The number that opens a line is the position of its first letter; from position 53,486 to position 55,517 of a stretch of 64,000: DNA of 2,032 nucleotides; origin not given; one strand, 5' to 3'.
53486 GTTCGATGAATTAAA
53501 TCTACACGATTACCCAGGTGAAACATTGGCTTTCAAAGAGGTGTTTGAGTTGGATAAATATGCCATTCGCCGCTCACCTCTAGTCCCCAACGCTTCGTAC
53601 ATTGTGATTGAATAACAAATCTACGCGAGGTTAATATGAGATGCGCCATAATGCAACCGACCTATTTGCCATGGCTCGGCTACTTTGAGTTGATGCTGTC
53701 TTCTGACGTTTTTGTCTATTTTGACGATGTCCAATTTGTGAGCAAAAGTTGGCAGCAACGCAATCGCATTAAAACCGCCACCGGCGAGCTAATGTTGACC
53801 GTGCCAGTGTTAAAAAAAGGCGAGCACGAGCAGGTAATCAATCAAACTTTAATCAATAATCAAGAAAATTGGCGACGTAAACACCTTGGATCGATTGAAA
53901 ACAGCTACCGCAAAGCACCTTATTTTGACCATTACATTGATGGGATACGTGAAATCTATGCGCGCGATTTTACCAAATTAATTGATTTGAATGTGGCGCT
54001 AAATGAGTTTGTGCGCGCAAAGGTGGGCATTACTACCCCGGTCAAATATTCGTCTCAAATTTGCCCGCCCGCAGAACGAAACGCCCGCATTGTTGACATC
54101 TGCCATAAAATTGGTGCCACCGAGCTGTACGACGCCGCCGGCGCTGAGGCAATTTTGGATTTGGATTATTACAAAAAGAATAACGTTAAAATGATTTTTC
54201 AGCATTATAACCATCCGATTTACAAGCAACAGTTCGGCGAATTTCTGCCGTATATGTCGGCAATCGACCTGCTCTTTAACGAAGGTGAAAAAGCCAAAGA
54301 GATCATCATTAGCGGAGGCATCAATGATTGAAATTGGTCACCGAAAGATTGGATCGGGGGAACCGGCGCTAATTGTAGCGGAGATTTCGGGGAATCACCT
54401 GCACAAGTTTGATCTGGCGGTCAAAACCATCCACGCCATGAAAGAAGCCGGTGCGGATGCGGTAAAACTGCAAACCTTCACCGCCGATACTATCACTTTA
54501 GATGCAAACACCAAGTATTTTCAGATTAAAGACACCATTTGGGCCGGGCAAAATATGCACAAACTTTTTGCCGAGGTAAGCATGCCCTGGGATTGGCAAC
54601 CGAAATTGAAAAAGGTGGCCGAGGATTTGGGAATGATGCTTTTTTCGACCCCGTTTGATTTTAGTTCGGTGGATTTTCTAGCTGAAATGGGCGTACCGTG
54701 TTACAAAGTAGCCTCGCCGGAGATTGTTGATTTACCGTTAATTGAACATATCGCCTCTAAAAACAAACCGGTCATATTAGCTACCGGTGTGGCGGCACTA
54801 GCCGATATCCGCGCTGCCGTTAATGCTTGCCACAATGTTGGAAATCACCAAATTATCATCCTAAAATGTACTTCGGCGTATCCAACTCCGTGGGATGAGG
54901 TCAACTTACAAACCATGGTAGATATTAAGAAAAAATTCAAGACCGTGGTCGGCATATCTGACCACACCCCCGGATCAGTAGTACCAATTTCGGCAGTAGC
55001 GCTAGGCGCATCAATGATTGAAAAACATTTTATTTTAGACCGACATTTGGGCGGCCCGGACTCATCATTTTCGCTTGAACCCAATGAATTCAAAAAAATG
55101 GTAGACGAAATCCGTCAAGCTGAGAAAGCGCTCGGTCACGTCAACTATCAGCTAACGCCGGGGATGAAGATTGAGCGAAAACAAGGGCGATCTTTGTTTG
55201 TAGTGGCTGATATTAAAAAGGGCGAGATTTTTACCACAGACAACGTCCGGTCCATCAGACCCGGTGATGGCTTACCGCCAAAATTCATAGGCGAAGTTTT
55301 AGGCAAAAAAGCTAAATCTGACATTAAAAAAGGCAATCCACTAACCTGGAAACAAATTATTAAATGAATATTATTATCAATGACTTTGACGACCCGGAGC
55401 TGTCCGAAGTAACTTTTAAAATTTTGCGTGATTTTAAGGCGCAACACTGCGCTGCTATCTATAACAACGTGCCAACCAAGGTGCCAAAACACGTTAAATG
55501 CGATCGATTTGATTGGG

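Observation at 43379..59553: Complete-looking pseudaminic-acid-type nonulosonic acid pathway with extra methyltransferases and paired GT-B transferases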

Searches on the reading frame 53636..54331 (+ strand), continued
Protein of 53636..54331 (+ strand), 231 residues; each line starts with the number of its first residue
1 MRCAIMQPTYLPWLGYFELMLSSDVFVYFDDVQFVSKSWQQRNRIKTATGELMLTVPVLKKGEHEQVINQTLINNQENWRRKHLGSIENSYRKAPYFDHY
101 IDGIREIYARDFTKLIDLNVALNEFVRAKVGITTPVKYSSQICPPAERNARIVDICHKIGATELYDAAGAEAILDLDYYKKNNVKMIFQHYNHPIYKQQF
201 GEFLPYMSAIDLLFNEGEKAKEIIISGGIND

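Call 103: find_related_loci(query=A2, collection=metagenome_contigs, flank=10000)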
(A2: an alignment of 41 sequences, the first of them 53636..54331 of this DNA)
Query A2 (231 aa) in metagenome_contigs; peptide patterns used: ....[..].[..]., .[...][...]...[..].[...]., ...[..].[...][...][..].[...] (x = any residue, [..] = any of these).
600 stretches matched a pattern (row limit reached: there are more); 573 encode a relative of the query (tblastn E <= 1e-3); the best 80 are kept; 80 distinct loci.
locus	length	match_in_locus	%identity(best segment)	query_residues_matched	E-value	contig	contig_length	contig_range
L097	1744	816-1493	63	1-226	2e-103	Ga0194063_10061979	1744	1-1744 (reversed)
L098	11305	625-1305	57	1-227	3e-90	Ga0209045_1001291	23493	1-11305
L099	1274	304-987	47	1-228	3e-81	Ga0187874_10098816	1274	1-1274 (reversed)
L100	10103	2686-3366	48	2-227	1e-70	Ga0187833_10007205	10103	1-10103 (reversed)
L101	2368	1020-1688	47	1-223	1e-71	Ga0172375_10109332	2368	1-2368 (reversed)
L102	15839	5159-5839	47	1-227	1e-69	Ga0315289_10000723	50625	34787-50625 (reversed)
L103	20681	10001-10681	48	1-224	2e-66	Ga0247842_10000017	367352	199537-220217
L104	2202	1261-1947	43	1-228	1e-65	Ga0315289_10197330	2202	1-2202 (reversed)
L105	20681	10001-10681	42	1-224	2e-64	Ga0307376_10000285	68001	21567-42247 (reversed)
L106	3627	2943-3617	46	4-227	2e-64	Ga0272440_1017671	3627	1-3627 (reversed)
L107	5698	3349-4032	44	1-228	2e-63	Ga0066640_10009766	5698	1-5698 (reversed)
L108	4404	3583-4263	42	1-227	1e-62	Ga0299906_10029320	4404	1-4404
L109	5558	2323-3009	43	1-227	1e-62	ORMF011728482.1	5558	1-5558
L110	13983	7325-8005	47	1-227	1e-62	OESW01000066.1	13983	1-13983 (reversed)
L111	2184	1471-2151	44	1-226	2e-62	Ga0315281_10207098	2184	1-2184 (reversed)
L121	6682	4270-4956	44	1-227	2e-60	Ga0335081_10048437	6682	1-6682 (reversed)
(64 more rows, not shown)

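Call 107: search_protein_families(library=ncbifam, proteins=[L121:219-1244:+, L121:1249-2466:+, L121:2463-3191:+, L121:3188-4273:+, L121:4201-5016:+, L121:5013-6140:+, L110:2763-3287:+, L110:3314-4630:+, L110:4633-5535:+, L110:9116-10114:+], max_evalue=0.00001)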
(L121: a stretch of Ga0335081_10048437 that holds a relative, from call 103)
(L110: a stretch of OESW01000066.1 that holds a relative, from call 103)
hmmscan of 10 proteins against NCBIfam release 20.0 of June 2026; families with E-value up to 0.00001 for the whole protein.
L121:219-1244:+ (341 aa): 16 families
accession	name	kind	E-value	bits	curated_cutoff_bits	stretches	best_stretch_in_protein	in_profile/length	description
TIGR03589.1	PseB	equivalog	6.5e-147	488.6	407.75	1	4-320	3-323/324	UDP-N-acetylglucosamine 4,6-dehydratase (inverting)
TIGR04130.1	FnlA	equivalog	1.2e-72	244.6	730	1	4-282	3-285/337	UDP-N-acetylglucosamine 4,6-dehydratase/5-epimerase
TIGR04180.1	EDH_00030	hypoth_equivalog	1.6e-15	57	475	1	8-172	1-177/297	NAD-dependent 4,6-dehydratase LegB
TIGR01179.1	galE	equivalog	5.4e-13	48.5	262.3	1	8-174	2-180/332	UDP-glucose 4-epimerase GalE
TIGR03466.1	HpnA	hypoth_equivalog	1.6e-12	47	367.65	1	7-130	2-116/327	hopanoid-associated sugar epimerase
TIGR01181.1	dTDP_gluc_dehyt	equivalog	2.8e-12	46.4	365.1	1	8-131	2-129/321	dTDP-glucose 4,6-dehydratase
TIGR02622.1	CDP_4_6_dhtase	equivalog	1.7e-11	43.8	278.45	1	3-132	2-134/352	CDP-glucose 4,6-dehydratase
NF042422.1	oxyalk_red_OleD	equivalog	2.5e-10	40.2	580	1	8-128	3-111/329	2-alkyl-3-oxoalkanoate reductase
NF041293.1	G6PDh_Azf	equivalog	4.4e-10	39.4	400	1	6-132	3-120/252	NAD-dependent glucose-6-phosphate dehydrogenase Azf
TIGR01214.1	rmlD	equivalog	7.5e-10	38.4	224.05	1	8-151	2-138/285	dTDP-4-dehydrorhamnose reductase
TIGR02197.1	heptose_epim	equivalog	9.6e-09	34.8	274.6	1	8-174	1-174/316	ADP-glyceromanno-heptose 6-epimerase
NF052578.1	StrlDmthSdmBMthl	equivalog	1.4e-08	34.9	600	1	8-138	3-123/328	sterol demethylase protein SdmB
NF042423.1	oxyalk_red_Shew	equivalog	2e-07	30.4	580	0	7-128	10-119/331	2-alkyl-3-oxoalkanoate reductase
NF007956.0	PRK10675.1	subfamily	1.7e-06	27.4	394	1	8-124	3-121/338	UDP-glucose 4-epimerase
NF004520.0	PRK05865.1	equivalog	3.7e-06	25.1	1509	1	8-141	3-106/854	sugar epimerase family protein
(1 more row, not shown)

L121:1249-2466:+ (405 aa): 7 families
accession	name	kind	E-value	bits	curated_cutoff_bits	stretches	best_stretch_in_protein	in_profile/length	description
TIGR03588.1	PseC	equivalog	7.3e-143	476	423.5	1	24-398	2-380/380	UDP-4-amino-4,6-dideoxy-N-acetyl-beta-L-altrosamine transaminase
NF008658.2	PRK11658.1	equivalog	1.7e-101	339.6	631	1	23-398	4-377/379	UDP-4-amino-4-deoxy-L-arabinose aminotransferase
TIGR04181.1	NHT_00031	hypoth_equivalog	2e-70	237.5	420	1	32-377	9-357/359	LegC family aminotransferase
NF008687.0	PRK11706.1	equivalog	6.3e-68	229.2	375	1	25-397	3-373/375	dTDP-4-amino-4,6-dideoxygalactose transaminase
NF011936.0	PRK15407.1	equivalog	5.7e-57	193.4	423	1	24-398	37-436/440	lipopolysaccharide biosynthesis protein RfbH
TIGR04427.1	PLP_DesI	equivalog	1.3e-56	192.4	650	1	11-394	8-379/390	dTDP-4-dehydro-6-deoxyglucose aminotransferase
TIGR02379.1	ECA_wecE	subfamily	2.1e-55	188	434.85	1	37-398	15-375/376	dTDP-4-amino-4,6-dideoxy-D-glucose transaminase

L121:2463-3191:+ (242 aa): 7 families
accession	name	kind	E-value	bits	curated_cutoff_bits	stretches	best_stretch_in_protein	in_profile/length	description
NF009905.0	PRK13368.1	subfamily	9.8e-21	74.2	255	1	1-129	1-126/243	3-deoxy-manno-octulosonate cytidylyltransferase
NF003952.0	PRK05450.1-5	subfamily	9.5e-20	70.8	193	1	1-121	1-121/250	3-deoxy-manno-octulosonate cytidylyltransferase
NF003948.0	PRK05450.1-1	equivalog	2.6e-14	53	281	1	2-125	5-129/248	3-deoxy-manno-octulosonate cytidylyltransferase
NF003950.0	PRK05450.1-3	subfamily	2.2e-12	46.8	234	1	1-128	1-128/248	3-deoxy-manno-octulosonate cytidylyltransferase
TIGR00466.1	kdsB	equivalog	5.8e-11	42.3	155.2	1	1-119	1-119/241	3-deoxy-manno-octulosonate cytidylyltransferase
TIGR04321.1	spiroSPASM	subfamily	1e-06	27.7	250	1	14-228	11-225/510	spiro-SPASM protein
NF001457.0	PRK00317.1-3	equivalog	7e-06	25.7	164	0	19-120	19-118/200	molybdenum cofactor guanylyltransferase MobA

L121:3188-4273:+ (361 aa): 3 families
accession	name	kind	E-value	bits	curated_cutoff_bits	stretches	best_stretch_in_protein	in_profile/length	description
TIGR03590.1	PseG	equivalog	4.2e-70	236.5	153.55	1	5-285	2-280/280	UDP-2,4-diacetamido-2,4,6-trideoxy-beta-L-altropyranose hydrolase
TIGR01133.1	murG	equivalog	7.5e-11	41.6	250.25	1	178-341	185-352/353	undecaprenyldiphospho-muramoylpentapeptide beta-N-acetylglucosaminyltransferase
NF009102.0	PRK12446.1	equivalog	2.3e-06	26.8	339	1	177-278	186-284/352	undecaprenyldiphospho-muramoylpentapeptide beta-N-acetylglucosaminyltransferase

L121:4201-5016:+ (271 aa): 0 families

L121:5013-6140:+ (375 aa): 2 families
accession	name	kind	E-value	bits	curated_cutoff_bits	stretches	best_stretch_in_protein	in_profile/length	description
TIGR03586.1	PseI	equivalog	3.4e-146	486.6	340.25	1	18-344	2-327/327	pseudaminic acid synthase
TIGR03569.1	NeuB_NnaB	equivalog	1.2e-90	304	399.65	1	18-342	1-327/329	N-acetylneuraminate synthase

L110:2763-3287:+ (174 aa): 10 families
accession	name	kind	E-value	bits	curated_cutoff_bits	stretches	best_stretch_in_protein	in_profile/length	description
NF011709.0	PRK15130.1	equivalog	9.1e-13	48.4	218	1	64-164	61-160/186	spermidine N1-acetyltransferase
TIGR03585.1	PseH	equivalog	1.8e-12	47.6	93.1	1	21-162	15-151/156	UDP-4-amino-4,6-dideoxy-N-acetyl-beta-L-altrosamine N-acetyltransferase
NF000431.1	AAC_6p_Ian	exception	5.2e-11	42.4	400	1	5-165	7-172/190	aminoglycoside N-acetyltransferase AAC(6')-Ian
NF033151.0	AAC_6p_A10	exception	6.6e-08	32.7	400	1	21-166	22-174/178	AAC(6')-I family aminoglycoside 6'-N-acetyltransferase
NF033693.0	AAC_6p_Ie_fam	exception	2.9e-07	30.8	340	1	4-162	6-171/179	AAC(6')-Ie family aminoglycoside N-acetyltransferase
NF008072.0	PRK10809.1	equivalog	1.2e-06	28.4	190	1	35-170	52-187/194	ribosomal protein S5-alanine N-acetyltransferase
NF000016.1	AAC_6p_Im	exception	3.6e-06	27.2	350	0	4-166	5-174/178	aminoglycoside N-acetyltransferase AAC(6')-Im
NF040503.1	resist_ArsN1a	equivalog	3.8e-06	26.7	170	1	85-166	76-155/159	arsinothricin resistance N-acetyltransferase ArsN1 family A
NF000225.3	AAC_6p_Strep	exception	4.3e-06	26.8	250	0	55-168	37-150/156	aminoglycoside 6'-N-acetyltransferase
NF007527.0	PRK10140.1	equivalog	6.5e-06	26.1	236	1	83-166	76-158/162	N-acetyltransferase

L110:3314-4630:+ (438 aa): 68 families (the best 25 are shown)
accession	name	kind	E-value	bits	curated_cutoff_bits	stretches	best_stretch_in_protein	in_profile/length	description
NF004856.0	PRK06209.1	equivalog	5.2e-79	265.9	486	1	6-437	11-440/450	glutamate-1-semialdehyde 2,1-aminomutase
NF041362.1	GntE_guanitoxin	equivalog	3.5e-65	220.2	525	1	3-358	5-367/426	guanitoxin biosynthesis PLP-dependent transaminase GntE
NF000818.0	PRK00062.1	subfamily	9.1e-63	212.4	398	1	7-409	7-424/429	glutamate-1-semialdehyde 2,1-aminomutase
TIGR00713.1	hemL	equivalog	2.1e-59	201.3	527.3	1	32-361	26-358/423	glutamate-1-semialdehyde 2,1-aminomutase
NF009055.0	PRK12389.1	equivalog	2e-51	175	637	1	5-413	5-429/431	glutamate-1-semialdehyde 2,1-aminomutase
NF001864.0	PRK00615.1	equivalog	1.2e-39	136.2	706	1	32-344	31-347/433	glutamate-1-semialdehyde aminotransferase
TIGR00707.1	argD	subfamily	2.8e-32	112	410.05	1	40-353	13-322/381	acetylornithine/succinylornithine family transaminase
NF002874.0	PRK03244.1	equivalog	3.2e-32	111.8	457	1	41-340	30-323/399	acetylornithine transaminase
NF004426.0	PRK05769.1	equivalog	6.7e-32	110.8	552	2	191-339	207-358/441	acetyl ornithine aminotransferase family protein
NF004714.0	PRK06058.1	subfamily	4.6e-31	107.9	639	2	203-341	221-364/447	4-aminobutyrate--2-oxoglutarate transaminase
NF005376.0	PRK06918.1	equivalog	4.6e-30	104.4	676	2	192-345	204-364/451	4-aminobutyrate--2-oxoglutarate transaminase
NF004755.0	PRK06082.1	equivalog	1.4e-29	102.8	467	1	41-348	59-377/459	aspartate aminotransferase family protein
NF049939.1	HyAminethphonNHLyPbfA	equivalog_domain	1.5e-29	102.7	525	1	41-341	48-360/442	(R)-1-hydroxy-2-aminoethylphosphonate ammonia-lyase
TIGR00700.1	GABAtrnsam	equivalog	8.2e-29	100.4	506.65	2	201-315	193-312/420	4-aminobutyrate--2-oxoglutarate transaminase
NF049976.1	AmadipTransam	equivalog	1.9e-28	99.5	650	1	35-323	13-313/416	2-aminoadipate transaminase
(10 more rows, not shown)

L110:4633-5535:+ (300 aa): 4 families
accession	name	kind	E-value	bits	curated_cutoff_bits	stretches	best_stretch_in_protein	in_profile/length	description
NF011432.0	PRK14863.1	equivalog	5.9e-19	68.7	244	1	7-275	6-271/292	bifunctional regulator KidO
NF049922.1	MethglyxlRedYdjG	equivalog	1.8e-11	43.7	550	1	7-267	14-303/326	NADH-dependent methylglyoxal reductase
NF007388.0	PRK09912.1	subfamily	2.3e-06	26.8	448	0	33-212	44-240/346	L-glyceraldehyde 3-phosphate reductase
TIGR01293.1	Kv_beta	subfamily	7.9e-06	25.1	365.4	0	219-283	251-313/319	voltage-dependent potassium channel subunit beta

L110:9116-10114:+ (332 aa): 32 families (the best 25 are shown)
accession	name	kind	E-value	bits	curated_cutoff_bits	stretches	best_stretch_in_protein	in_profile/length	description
TIGR04317.1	W_rSAM_matur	equivalog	5.5e-33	114.5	380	1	58-206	12-158/349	tungsten cofactor oxidoreductase radical SAM maturase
TIGR04321.1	spiroSPASM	subfamily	1.3e-24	86.8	250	1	45-325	226-506/510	spiro-SPASM protein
TIGR04311.1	rSAM_Geo_metal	subfamily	2.6e-23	82.7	400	1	56-208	9-163/423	radical SAM/SPASM family putative metalloenzyme maturase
NF001199.0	PRK00164.2-1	equivalog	2.8e-22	79.3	231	1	58-250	20-205/308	GTP 3',8-cyclase MoaA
TIGR02668.1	moaA_archaeal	equivalog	4.3e-21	75.2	325.25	1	57-232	17-186/303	GTP 3',8-cyclase MoaA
TIGR02666.1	moaA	equivalog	1.9e-20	73.1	284.05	1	57-250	17-210/336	GTP 3',8-cyclase MoaA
NF033640.1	N_Twi_rSAM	subfamily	1.7e-15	57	170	1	252-323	2-71/398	twitch domain-containing radical SAM protein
NF045574.1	sacti_mat_StsB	exception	1.8e-14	53.5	625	1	54-187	99-230/466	StsB family radical SAM/SPASM domain sactipeptide maturase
NF038283.1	viperin_w_prok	equivalog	4.4e-14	52.3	180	1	50-248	2-207/281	viperin family antiviral radical SAM protein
TIGR04545.1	rSAM_ahbD_hemeb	equivalog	1.8e-13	50.7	500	1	59-184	9-134/339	heme b synthase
TIGR04055.1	rSAM_NirJ2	equivalog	3.7e-13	49.7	500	1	57-169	7-117/326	putative heme d1 biosynthesis radical SAM protein NirJ2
NF050035.1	rSAM_WgK_link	exception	7.2e-13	48.3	650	1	47-196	6-153/367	radical SAM/SPASM peptide maturase WgkB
NF045646.2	rSAM_Se_TrsS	equivalog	1.8e-12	46.5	490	1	59-184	95-222/441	radical SAM (seleno)protein TrsS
TIGR02109.1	PQQ_syn_pqqE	equivalog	6e-12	45.2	381.35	1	57-174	14-131/358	pyrroloquinoline quinone biosynthesis protein PqqE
TIGR04546.1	rSAM_ahbC_deAc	equivalog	6.7e-12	44.9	650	1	59-176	48-164/390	12,18-didecarboxysiroheme deacetylase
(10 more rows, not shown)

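Call 112: search_protein_families(library=pfam, alignment_id=A5, max_evalue=0.0001)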
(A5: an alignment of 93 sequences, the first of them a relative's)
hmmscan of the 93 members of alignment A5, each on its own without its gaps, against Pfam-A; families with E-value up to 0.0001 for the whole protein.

A. member 1, L098:2-610:+ (203 aa): 0 families

B. families by the number of members that match (of 93 scanned): 62 families (the first 25 are shown)
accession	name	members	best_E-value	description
PF08889.16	WbqC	10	1.6e-76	WbqC-like protein family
PF02348.25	CTP_transf_3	10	2.2e-37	Cytidylyltransferase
PF03102.20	NeuB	9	4.5e-92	NeuB family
PF01041.23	DegT_DnrJ_EryC1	8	6.7e-134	DegT/DnrJ/EryC1/StrS aminotransferase family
PF01370.27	Epimerase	8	3.2e-58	NAD dependent epimerase/dehydratase family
PF08666.17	SAF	8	4.6e-13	SAF domain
PF02719.21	Polysacc_synt_2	7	9.1e-102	Polysaccharide biosynthesis protein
PF16363.11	GDP_Man_Dehyd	7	6.3e-59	GDP-mannose 4,6 dehydratase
PF04321.23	RmlD_sub_bind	6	5.1e-58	RmlD substrate binding domain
PF13649.12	Methyltransf_25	6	9.5e-22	Methyltransferase domain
PF07993.18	NAD_binding_4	6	1.1e-15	Male sterility protein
PF00155.27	Aminotran_1_2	6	1.4e-11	Aminotransferase class I and II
PF04101.22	Glyco_tran_28_C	6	1.1e-09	Glycosyltransferase family 28 C-terminal domain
PF01073.25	3Beta_HSD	5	3.7e-24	3-beta hydroxysteroid dehydrogenase/isomerase family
PF04055.27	Radical_SAM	5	8.1e-24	Radical SAM superfamily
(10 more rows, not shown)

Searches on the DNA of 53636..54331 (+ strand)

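Call 109: search_dna_similar(query=L093:8983-9672:+, collection=ecoli_genomes, mode=distant, max_evalue=0.01, max_rows=8)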
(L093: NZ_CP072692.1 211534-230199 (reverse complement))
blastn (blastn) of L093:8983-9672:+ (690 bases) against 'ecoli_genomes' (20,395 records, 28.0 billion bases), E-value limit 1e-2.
No match.

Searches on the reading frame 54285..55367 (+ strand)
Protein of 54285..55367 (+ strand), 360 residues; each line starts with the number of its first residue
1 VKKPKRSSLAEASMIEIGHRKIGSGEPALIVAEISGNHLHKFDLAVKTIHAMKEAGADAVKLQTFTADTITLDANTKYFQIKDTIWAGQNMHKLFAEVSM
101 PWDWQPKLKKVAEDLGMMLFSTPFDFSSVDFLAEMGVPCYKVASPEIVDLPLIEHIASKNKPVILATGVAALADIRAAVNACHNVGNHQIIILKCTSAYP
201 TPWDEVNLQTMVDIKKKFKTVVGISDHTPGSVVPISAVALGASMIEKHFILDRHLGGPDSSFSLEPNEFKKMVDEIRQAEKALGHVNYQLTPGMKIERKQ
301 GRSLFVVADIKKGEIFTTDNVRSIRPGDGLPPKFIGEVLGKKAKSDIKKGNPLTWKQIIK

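Call 5: search_protein_families(library=ncbifam, proteins=[window:54285-55367:+], max_evalue=0.001)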
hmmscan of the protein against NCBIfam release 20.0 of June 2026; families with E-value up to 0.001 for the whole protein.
window:54285-55367:+ (360 aa): 5 families
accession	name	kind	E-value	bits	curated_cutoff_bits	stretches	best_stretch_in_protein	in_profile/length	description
TIGR03586.1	PseI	equivalog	1.2e-139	465.1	340.25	1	28-353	2-327/327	pseudaminic acid synthase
TIGR03569.1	NeuB_NnaB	equivalog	5.2e-95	318.3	399.65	1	29-351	2-327/329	N-acetylneuraminate synthase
NF006421.0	PRK08673.1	subfamily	6e-07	29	335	1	108-285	150-335/338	3-deoxy-7-phosphoheptulonate synthase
TIGR01361.1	DAHP_synth_Bsub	equivalog_domain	3.7e-05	23.2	267.75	1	108-278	81-259/260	3-deoxy-7-phosphoheptulonate synthase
NF009933.0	PRK13396.1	subfamily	0.00083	18.4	486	0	124-286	173-344/352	3-deoxy-7-phosphoheptulonate synthase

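Call 6: search_protein_families(library=pfam, proteins=[window:54285-55367:+], max_evalue=0.001)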
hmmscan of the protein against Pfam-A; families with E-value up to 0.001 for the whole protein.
window:54285-55367:+ (360 aa): 2 families
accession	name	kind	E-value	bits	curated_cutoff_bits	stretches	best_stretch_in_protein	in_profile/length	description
PF03102.20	NeuB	-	2.6e-91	305.8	22.1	1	49-286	2-239/241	NeuB family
PF08666.17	SAF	-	1e-13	52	21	1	302-358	2-62/63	SAF domain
